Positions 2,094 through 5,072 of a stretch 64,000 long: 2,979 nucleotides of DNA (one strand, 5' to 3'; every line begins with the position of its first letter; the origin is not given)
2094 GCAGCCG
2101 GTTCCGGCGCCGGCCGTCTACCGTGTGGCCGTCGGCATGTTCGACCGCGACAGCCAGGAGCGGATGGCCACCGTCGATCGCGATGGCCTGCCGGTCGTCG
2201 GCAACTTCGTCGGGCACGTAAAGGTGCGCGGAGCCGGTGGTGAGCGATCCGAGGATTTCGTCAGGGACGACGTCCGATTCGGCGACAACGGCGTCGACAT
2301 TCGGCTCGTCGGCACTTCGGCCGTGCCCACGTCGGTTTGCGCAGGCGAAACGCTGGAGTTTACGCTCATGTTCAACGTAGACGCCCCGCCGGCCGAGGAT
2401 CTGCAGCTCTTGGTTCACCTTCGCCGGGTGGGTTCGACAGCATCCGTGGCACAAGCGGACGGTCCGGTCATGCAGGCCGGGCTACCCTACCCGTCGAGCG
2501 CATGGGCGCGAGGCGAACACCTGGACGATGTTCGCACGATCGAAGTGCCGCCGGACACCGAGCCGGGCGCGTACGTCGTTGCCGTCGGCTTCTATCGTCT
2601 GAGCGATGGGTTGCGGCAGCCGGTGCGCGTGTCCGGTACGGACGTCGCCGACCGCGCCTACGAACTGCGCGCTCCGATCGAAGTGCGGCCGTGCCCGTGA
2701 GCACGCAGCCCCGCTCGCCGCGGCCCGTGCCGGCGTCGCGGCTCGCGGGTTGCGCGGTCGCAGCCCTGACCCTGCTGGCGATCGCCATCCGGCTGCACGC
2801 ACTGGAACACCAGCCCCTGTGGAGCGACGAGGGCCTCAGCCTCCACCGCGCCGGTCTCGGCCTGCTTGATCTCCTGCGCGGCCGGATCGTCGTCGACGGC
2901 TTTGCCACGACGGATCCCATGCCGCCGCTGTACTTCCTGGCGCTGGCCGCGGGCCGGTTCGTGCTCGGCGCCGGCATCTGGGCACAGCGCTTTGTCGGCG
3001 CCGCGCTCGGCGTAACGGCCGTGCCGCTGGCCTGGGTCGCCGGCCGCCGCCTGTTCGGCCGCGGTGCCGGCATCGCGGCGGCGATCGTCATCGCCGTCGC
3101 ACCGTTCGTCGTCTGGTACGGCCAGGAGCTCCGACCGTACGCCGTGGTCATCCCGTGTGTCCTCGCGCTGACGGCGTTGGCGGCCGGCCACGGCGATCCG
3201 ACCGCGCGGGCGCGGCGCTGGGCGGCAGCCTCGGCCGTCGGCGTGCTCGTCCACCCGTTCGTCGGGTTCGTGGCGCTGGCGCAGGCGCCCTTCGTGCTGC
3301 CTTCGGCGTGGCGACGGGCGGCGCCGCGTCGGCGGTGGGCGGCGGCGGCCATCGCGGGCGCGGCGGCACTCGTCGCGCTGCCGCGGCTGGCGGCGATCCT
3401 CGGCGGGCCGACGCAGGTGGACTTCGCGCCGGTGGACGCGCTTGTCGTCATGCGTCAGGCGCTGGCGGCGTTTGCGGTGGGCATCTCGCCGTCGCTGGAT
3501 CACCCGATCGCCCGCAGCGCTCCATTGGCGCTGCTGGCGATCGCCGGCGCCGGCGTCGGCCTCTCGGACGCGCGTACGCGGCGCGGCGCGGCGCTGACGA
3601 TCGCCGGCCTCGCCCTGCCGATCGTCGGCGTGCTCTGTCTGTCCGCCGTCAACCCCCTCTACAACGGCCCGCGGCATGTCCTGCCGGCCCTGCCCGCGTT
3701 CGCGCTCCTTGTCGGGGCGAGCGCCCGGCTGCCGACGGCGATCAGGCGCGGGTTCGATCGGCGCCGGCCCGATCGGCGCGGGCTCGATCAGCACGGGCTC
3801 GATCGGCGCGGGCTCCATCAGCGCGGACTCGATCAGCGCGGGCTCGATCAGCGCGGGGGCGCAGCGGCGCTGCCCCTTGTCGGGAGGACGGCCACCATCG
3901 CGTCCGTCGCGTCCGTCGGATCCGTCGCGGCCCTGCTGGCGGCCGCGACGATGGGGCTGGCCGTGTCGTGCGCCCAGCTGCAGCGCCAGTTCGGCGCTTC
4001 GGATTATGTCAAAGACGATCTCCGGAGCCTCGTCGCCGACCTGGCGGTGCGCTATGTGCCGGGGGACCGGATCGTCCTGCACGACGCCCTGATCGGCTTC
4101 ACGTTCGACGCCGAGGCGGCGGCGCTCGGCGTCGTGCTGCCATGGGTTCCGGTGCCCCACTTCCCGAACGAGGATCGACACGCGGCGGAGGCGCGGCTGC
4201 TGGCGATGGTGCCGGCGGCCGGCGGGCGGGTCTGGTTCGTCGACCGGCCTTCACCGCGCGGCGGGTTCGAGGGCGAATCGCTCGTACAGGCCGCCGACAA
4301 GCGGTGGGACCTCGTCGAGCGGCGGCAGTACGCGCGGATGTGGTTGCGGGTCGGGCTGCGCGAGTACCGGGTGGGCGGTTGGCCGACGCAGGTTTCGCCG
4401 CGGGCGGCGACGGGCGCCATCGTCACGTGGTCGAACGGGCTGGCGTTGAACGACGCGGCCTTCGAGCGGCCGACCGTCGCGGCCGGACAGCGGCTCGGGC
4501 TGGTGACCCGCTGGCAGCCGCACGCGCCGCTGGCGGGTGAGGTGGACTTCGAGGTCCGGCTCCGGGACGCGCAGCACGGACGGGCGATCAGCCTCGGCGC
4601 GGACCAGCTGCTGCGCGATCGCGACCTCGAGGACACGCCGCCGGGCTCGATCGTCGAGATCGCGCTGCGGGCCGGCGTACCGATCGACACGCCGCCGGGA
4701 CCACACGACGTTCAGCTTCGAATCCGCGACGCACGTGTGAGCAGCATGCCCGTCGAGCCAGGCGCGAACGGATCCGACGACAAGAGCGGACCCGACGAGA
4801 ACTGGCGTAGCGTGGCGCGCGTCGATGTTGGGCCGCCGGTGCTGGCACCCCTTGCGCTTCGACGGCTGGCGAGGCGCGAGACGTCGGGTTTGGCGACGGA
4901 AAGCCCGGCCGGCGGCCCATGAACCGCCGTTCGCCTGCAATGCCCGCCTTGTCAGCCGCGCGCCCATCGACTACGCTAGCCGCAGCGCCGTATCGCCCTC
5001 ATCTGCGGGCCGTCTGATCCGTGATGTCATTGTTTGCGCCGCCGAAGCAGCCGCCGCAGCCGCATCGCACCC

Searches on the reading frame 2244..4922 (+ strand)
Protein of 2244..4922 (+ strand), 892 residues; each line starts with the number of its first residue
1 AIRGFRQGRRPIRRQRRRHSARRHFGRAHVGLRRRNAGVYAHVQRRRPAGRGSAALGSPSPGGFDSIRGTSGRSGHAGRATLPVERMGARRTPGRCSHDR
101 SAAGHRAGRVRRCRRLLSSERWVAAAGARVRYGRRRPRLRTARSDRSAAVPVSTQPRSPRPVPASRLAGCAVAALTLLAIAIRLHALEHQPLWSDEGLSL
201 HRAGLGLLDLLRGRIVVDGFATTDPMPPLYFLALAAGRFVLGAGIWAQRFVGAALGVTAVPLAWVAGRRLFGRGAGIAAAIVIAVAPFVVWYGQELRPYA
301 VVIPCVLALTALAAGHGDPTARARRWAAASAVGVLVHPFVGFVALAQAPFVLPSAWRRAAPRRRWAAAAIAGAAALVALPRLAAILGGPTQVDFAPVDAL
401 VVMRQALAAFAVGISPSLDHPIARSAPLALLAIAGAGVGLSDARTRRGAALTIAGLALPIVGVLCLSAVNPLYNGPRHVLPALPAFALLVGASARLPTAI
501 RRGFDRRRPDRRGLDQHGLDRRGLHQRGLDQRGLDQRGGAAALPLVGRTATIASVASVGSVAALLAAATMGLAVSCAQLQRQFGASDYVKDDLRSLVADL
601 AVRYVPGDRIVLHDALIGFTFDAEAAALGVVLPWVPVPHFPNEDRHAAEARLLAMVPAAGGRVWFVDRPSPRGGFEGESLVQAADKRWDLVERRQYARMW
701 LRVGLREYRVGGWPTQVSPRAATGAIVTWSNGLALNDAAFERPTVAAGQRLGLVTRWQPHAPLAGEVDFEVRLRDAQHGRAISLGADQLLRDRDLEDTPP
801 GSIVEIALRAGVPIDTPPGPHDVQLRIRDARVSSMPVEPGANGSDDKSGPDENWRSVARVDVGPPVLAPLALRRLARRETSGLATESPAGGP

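Call 50: search_protein_families(library=pfam, proteins=[window:2244-4922:+], max_evalue=0.001)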
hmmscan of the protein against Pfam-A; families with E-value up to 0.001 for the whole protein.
window:2244-4922:+ (892 aa): 1 family
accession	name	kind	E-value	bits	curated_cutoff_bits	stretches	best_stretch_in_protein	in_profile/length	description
PF13231.12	PMT_2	-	2.6e-07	31.5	26.1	1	227-378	3-155/160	Dolichyl-phosphate-mannose-protein mannosyltransferase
